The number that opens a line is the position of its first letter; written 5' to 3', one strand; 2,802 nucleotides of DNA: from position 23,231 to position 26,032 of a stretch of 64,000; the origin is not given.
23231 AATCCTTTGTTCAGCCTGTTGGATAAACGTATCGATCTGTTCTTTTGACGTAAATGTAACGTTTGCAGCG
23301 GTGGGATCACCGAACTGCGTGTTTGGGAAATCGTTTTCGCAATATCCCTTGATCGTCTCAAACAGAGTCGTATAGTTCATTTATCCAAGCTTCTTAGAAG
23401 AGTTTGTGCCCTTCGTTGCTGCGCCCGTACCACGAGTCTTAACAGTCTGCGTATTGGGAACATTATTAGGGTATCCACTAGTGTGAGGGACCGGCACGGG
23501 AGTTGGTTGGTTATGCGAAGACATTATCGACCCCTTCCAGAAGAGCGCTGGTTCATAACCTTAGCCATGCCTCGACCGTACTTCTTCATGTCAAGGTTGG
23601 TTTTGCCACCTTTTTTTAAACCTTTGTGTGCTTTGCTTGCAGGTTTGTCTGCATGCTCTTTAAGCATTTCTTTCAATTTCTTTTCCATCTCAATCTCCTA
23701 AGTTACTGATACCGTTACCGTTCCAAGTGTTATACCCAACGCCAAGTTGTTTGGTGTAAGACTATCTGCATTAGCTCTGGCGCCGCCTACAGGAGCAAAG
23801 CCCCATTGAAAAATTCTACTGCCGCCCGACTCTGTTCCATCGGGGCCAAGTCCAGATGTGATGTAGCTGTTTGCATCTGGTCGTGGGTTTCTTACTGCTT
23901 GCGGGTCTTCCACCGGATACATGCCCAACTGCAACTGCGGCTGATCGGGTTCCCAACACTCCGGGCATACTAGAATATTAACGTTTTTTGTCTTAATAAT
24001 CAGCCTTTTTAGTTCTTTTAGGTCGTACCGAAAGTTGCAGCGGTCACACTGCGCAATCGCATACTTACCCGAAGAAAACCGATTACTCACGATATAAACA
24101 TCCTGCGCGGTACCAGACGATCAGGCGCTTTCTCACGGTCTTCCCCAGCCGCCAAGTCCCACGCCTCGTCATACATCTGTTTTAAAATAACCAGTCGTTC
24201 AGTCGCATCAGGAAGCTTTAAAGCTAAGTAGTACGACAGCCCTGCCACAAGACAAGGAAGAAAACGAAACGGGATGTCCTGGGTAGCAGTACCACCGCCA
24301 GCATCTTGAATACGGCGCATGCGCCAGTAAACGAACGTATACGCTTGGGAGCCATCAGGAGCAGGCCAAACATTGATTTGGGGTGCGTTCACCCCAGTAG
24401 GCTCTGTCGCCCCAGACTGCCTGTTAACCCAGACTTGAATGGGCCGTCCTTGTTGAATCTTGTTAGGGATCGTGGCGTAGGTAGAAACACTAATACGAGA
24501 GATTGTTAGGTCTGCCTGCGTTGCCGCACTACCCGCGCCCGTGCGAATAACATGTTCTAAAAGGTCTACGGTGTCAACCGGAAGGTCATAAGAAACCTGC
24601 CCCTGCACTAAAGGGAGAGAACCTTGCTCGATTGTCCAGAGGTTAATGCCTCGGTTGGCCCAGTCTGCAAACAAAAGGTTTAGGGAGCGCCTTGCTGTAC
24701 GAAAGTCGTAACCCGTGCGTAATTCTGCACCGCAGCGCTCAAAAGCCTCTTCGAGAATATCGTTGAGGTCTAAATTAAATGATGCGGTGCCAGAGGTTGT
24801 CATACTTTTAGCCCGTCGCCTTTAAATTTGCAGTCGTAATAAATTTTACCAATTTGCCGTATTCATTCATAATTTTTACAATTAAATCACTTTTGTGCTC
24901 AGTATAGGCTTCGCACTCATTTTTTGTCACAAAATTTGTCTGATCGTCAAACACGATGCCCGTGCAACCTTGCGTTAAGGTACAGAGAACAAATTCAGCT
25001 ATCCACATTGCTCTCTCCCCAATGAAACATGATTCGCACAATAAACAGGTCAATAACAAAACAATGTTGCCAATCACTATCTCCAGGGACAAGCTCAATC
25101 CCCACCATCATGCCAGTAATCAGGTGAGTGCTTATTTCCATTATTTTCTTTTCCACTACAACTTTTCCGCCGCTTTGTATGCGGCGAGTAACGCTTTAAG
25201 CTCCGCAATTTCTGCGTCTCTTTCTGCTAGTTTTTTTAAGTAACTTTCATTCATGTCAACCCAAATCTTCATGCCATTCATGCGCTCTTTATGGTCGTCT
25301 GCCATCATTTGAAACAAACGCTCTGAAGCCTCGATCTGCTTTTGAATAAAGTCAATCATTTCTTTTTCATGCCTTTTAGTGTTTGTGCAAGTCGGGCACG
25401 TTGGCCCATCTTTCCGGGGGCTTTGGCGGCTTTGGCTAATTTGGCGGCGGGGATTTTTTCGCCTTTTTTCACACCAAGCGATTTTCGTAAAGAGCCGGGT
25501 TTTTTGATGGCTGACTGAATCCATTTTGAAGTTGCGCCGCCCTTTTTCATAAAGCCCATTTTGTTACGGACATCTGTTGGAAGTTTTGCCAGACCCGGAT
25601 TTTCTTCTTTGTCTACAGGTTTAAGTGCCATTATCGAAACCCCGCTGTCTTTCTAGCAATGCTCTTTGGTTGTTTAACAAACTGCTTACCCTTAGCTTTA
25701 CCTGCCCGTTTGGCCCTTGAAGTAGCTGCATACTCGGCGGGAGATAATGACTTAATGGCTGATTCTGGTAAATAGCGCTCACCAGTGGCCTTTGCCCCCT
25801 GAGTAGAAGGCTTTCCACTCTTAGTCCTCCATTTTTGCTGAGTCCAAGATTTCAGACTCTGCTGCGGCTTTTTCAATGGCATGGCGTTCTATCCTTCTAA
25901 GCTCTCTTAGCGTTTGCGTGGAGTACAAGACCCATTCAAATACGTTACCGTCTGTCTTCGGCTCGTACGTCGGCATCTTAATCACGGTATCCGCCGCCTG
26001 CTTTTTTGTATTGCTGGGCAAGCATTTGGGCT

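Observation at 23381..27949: Set of at least 7 tiny, extremely basic Lys/Gly/Ala/Met-rich proteins interleaved in the head-neck module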

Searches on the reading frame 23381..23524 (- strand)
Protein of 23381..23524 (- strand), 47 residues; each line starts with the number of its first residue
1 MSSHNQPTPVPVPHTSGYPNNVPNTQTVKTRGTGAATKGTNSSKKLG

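Call 3: search_protein_families(library=pfam, proteins=[window:23381-23524:-], max_evalue=1)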
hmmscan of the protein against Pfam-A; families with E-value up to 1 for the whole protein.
window:23381-23524:- (47 aa): 1 family
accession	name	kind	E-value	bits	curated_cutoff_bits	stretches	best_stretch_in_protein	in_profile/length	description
PF13665.11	Tox-PAAR-like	-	0.031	14.8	31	1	5-45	16-56/108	Toxin PAAR-like domain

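Call 4: search_protein_families(library=phrogs, proteins=[window:23381-23524:-], max_evalue=0.1)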
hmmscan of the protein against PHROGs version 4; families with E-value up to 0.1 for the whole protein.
window:23381-23524:- (47 aa): 0 families

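Call 44: search_protein_families(library=ncbifam, proteins=[window:23381-23524:-], max_evalue=1)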
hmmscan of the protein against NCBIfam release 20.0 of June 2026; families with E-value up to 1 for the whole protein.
window:23381-23524:- (47 aa): 0 families

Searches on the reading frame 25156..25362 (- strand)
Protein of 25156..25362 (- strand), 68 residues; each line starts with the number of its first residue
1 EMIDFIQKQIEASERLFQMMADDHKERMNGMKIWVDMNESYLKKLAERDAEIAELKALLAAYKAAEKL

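Call 44: search_protein_families(library=ncbifam, proteins=[window:25156-25362:-], max_evalue=1)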
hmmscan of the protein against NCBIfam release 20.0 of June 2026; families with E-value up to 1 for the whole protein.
window:25156-25362:- (68 aa): 2 families
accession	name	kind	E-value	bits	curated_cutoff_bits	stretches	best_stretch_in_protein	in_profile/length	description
NF011897.0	PRK15370.1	equivalog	0.01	13.7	1113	1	6-62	697-753/755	SPI-1 type III secretion system effector E3 ubiquitin transferase SlrP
NF006034.0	PRK08176.1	equivalog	0.14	11.4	342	1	23-64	58-98/283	pyridoxine/pyridoxal/pyridoxamine kinase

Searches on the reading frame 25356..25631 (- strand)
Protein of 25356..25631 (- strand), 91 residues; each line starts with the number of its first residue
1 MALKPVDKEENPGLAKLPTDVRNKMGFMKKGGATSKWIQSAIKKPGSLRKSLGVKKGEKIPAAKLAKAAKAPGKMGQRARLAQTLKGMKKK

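Call 3: search_protein_families(library=pfam, proteins=[window:25356-25631:-], max_evalue=1)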
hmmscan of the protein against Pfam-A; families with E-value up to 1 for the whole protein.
window:25356-25631:- (91 aa): 2 families
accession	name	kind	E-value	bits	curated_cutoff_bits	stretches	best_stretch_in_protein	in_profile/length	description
PF25632.1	Fusello_VP2_Capsid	-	0.031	15.1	27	1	36-52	2-18/74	Fusellovirus capsid protein VP2 family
PF16084.10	LydB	-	0.29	11.4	28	1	6-47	30-69/147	LydA-holin antagonist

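Call 4: search_protein_families(library=phrogs, proteins=[window:25356-25631:-], max_evalue=0.1)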
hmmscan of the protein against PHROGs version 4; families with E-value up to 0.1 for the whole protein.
window:25356-25631:- (91 aa): 2 families
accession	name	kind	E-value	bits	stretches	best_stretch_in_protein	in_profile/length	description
phrog_15706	-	unknown function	0.00032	22.2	1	35-89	3-74/77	-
phrog_20603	-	unknown function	0.00044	21.3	1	36-91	2-59/59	-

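Call 44: search_protein_families(library=ncbifam, proteins=[window:25356-25631:-], max_evalue=1)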
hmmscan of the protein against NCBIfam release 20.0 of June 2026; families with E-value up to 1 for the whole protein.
window:25356-25631:- (91 aa): 1 family
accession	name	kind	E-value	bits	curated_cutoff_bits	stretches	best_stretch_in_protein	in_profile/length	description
NF041551.1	YlcI_YnfO_N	subfamily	0.12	12.4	30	1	15-43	7-36/42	YlcI/YnfO family protein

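Call 96: search_protein_representatives(protein=window:25356-25631:-)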
Query: 91 residues. Proteins with E-value up to 0.001 (for the whole library): 1668; up to 1e-10: 358; up to 1e-30: 0. The best 150 are listed.
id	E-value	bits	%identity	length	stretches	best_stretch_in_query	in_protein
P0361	1.6e-21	92.4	82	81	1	34-90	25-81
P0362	7.8e-21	90.2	76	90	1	27-89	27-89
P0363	1.8e-20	89.0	85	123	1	19-90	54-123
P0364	2.1e-20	88.9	75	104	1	17-91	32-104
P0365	2.4e-20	88.7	74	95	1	26-90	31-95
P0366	1.2e-19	86.4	67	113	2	27-90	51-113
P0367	1.8e-19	85.8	74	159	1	19-89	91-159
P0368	2.8e-19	85.3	70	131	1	19-89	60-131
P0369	3.7e-19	84.9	80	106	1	32-90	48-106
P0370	4.9e-19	84.5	67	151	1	14-89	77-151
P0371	5.1e-19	84.4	91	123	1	29-89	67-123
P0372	7.3e-19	83.9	59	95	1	3-90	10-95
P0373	9.8e-19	83.5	90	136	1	28-90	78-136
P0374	1.0e-18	83.4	74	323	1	25-91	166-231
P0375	1.3e-18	83.1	70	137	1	16-88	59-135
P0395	7.2e-17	77.6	71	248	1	22-89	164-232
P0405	2.0e-16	76.1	71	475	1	27-89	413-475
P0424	1.2e-15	73.7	74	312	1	34-90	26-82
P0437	3.5e-15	72.2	72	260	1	24-90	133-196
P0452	1.7e-14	70.0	73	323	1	26-91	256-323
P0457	2.8e-14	69.3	66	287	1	35-90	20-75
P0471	4.7e-14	68.6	70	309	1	27-90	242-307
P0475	6.6e-14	68.1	59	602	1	14-89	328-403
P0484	7.7e-14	67.9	66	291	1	30-90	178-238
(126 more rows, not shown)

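Call 97: search_protein_families(library=pfam, proteins=[P0405, P0475, P0452, P0471, P0424, P0457, P0374, P0484, P0437, P0395], max_evalue=0.001)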
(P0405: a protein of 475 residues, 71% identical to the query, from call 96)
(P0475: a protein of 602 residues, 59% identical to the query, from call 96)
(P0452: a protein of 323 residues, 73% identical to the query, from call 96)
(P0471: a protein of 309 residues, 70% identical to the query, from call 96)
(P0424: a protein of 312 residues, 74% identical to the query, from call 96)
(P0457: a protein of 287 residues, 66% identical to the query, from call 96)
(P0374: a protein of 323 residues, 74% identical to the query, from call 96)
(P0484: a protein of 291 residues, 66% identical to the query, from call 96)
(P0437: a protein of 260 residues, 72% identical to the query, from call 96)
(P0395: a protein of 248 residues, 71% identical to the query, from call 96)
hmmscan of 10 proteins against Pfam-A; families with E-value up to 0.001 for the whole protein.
P0405 (475 aa): 0 families

P0475 (602 aa): 0 families

P0452 (323 aa): 0 families

P0471 (309 aa): 0 families

P0424 (312 aa): 0 families

P0457 (287 aa): 0 families

P0374 (323 aa): 0 families

P0484 (291 aa): 0 families

P0437 (260 aa): 0 families

P0395 (248 aa): 0 families

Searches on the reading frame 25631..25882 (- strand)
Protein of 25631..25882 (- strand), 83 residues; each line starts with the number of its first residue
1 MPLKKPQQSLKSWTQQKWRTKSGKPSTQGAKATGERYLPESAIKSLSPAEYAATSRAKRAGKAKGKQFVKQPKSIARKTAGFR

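Call 3: search_protein_families(library=pfam, proteins=[window:25631-25882:-], max_evalue=1)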
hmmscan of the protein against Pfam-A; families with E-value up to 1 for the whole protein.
window:25631-25882:- (83 aa): 0 families

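Call 4: search_protein_families(library=phrogs, proteins=[window:25631-25882:-], max_evalue=0.1)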
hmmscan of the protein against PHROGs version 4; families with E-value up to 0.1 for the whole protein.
window:25631-25882:- (83 aa): 1 family
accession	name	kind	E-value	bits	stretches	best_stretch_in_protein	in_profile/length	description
phrog_14910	-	unknown function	9.9e-36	123.4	1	1-83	1-79/80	-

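Call 44: search_protein_families(library=ncbifam, proteins=[window:25631-25882:-], max_evalue=1)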
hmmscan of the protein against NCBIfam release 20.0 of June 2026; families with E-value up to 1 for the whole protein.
window:25631-25882:- (83 aa): 0 families

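Call 47: find_homologous_proteins(query=window:25631-25882:-, max_evalue=0.001)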
Query window:25631-25882:- (83 aa): 8000 proteins with E <= 0.001 among 8000 candidates; the best 120 are listed.
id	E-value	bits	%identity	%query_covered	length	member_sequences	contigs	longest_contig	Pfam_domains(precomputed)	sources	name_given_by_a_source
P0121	3.6e-44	166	-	-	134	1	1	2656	-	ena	-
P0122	2.1e-39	151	93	100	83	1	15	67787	-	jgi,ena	jgi:hypothetical protein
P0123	2.7e-39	150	93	100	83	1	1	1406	-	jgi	jgi:hypothetical protein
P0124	4.9e-39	149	92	100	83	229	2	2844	-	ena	-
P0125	5.3e-39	149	89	100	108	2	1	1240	-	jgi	jgi:hypothetical protein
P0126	5.4e-39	149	91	98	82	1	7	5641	-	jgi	jgi:hypothetical protein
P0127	5.6e-39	149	91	98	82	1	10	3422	-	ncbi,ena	-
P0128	6.5e-39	149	93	98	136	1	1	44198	-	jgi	jgi:hypothetical protein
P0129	7.6e-39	149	88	100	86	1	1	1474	-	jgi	jgi:hypothetical protein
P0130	1.4e-38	148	90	100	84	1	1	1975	-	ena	-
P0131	1.8e-38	148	90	100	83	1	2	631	-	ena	-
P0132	1.9e-38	148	90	100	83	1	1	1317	-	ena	-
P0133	2.4e-38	147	89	100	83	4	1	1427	-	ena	-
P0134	3.1e-38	147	90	100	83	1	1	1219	-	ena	-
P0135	3.2e-38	147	90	100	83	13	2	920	-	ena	-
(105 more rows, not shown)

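Call 65: find_related_loci(query=A2, collection=genome_contigs, flank=6000)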
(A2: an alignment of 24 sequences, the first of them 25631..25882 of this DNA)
Query A2 (83 aa) in genome_contigs; peptide patterns used: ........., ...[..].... (x = any residue, [..] = any of these).
119 stretches matched a pattern; 31 encode a relative of the query (tblastn E <= 1e-3); 31 distinct loci.
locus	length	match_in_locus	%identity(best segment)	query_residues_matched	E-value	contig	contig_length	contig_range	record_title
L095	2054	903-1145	90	3-83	4e-43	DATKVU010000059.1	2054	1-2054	MAG TPA_asm: Clostridia bacterium isolate SMAG_U14141 k141_290163, whole genome shotgun sequence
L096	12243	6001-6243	80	3-83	8e-38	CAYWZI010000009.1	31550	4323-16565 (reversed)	MAG TPA_asm: uncultured Microbacteriaceae bacterium isolate SRP319275_co3_96 genome assembly, contig: NODE_1696_length_3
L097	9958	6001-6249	75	1-83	2e-35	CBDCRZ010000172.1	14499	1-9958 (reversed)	MAG: Sansalvadorimonas sp. isolate b305b66b-9b52-44f6-b603-abdbb932d1d5 genome assembly, contig: contig_171, whole genom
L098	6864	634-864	77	3-83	2e-35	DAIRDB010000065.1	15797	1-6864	MAG TPA_asm: Gammaproteobacteria bacterium isolate CTOTU6221 NODE_999_length_15797_cov_4.280587, whole genome shotgun se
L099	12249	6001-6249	72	1-83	2e-34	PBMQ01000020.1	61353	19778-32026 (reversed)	MAG: Methanobacteriota archaeon isolate SP209 45109, whole genome shotgun sequence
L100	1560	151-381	75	3-83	4e-34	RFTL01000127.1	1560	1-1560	MAG: Actinomycetota bacterium isolate WB4_1_1172 contig_100_126, whole genome shotgun sequence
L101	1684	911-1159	72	1-83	2e-33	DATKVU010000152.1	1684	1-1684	MAG TPA_asm: Clostridia bacterium isolate SMAG_U14141 k141_3015183, whole genome shotgun sequence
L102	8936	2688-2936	70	1-83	5e-33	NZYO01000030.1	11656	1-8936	MAG: Gammaproteobacteria bacterium isolate NAT271 90501, whole genome shotgun sequence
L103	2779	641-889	71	1-83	5e-33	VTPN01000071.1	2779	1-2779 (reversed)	MAG: Pelagibacteraceae bacterium isolate CP.5 NODE_14547_length_2779_cov_2.575624, whole genome shotgun sequence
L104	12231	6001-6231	73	3-83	1e-32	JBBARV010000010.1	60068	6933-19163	MAG: Candidatus Nanopelagicales bacterium isolate EUL_228 ctg10-EUL_228, whole genome shotgun sequence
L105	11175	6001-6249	69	1-83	1e-32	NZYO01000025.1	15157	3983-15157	MAG: Gammaproteobacteria bacterium isolate NAT271 38995, whole genome shotgun sequence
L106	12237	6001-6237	75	5-83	8e-33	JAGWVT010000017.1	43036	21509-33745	MAG: Actinomycetales bacterium isolate REEB426 contig-150_1420, whole genome shotgun sequence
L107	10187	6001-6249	69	1-83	7e-32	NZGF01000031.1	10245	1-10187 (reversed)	MAG: Crocinitomicaceae bacterium isolate MED692 MHASMcontig_660637, whole genome shotgun sequence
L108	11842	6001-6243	70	3-83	8e-32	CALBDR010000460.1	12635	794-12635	MAG TPA_asm: uncultured Candidatus Melainabacteria bacterium isolate ERR1995206_bin.70_CONCOCT_v1.1_MAG genome assembly,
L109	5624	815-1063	70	1-83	9e-32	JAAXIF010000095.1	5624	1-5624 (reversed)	MAG: Sphingobacteriales bacterium isolate SW22112_bin_1 NODE_8669_length_5624_cov_118.957623, whole genome shotgun seque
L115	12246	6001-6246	67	2-83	2e-29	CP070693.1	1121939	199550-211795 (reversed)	MAG: Dehalococcoidia bacterium isolate bin61 chromosome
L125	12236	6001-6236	68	5-83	5e-18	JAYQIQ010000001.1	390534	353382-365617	MAG: Candidatus Eutrophomonas brisbanensis isolate SD4487_NP_metabat_bins_2.tsv.720 contig_15355_pilon, whole genome sho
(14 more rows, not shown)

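Call 72: predict_structure(alignment_id=A2)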
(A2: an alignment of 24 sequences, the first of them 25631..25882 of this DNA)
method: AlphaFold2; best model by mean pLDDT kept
length: 83 residues; sequences in the alignment: 24
mean_pLDDT: 63.6   pTM: 0.44
mean pLDDT of the five models: 63.6, 60.3, 59.3, 54.1, 54.2
residues with pLDDT >= 90: 0; 70-90: 37; 50-70: 24; < 50: 22
segments of 3 or more residues with pLDDT < 50: 12-19, 23-35
pLDDT, mean of each block of 10 residues (from residue 1): 56 48 46 52 77 79 74 76 63
secondary structure, 60 per line:
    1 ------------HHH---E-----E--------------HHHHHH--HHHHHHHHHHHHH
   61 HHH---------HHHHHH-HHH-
elements in order: H40-45 H48-63 H73-78

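Call 74: fold_search(model_id=the predicted structure, library=pdb)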
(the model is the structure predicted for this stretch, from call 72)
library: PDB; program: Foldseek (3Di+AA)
matches with E <= 10: 9; with E <= 0.001: 0
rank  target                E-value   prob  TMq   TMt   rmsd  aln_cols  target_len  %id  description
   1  3whk_D                6.9e+00  0.09  0.27  0.10   5.9        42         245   17  Crystal structure of PAN-Rpt5C chimera (released 2014-03-26)
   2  6xvf_F                7.9e+00  0.06  0.29  0.25   5.4        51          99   20  Crystal structure of bovine cytochrome bc1 in complex with tetrahydro-quinolone inhibitor JAG021 (released 2020-07-22)
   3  4icg_D                8.4e+00  0.04  0.25  0.28   8.7        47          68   23  N-terminal dimerization domain of H-NS in complex with Hha (Salmonella Typhimurium) (released 2013-03-27)
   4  3whk_B                8.9e+00  0.08  0.27  0.10   5.9        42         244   17  Crystal structure of PAN-Rpt5C chimera (released 2014-03-26)
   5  3whk_C                8.9e+00  0.08  0.27  0.10   6.0        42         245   17  Crystal structure of PAN-Rpt5C chimera (released 2014-03-26)
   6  3whk_H                8.9e+00  0.08  0.27  0.10   5.9        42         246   17  Crystal structure of PAN-Rpt5C chimera (released 2014-03-26)
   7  3whk_A                8.9e+00  0.08  0.27  0.10   6.0        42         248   17  Crystal structure of PAN-Rpt5C chimera (released 2014-03-26)
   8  9cg3_S                8.9e+00  0.06  0.33  0.28   5.3        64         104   20  Human kidney respiratory complex III (released 2025-08-06)
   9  3whl_C                9.5e+00  0.08  0.27  0.11   6.0        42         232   17  Crystal structure of Nas2 N-terminal domain complexed with PAN-Rpt5C chimera (released 2014-03-26)
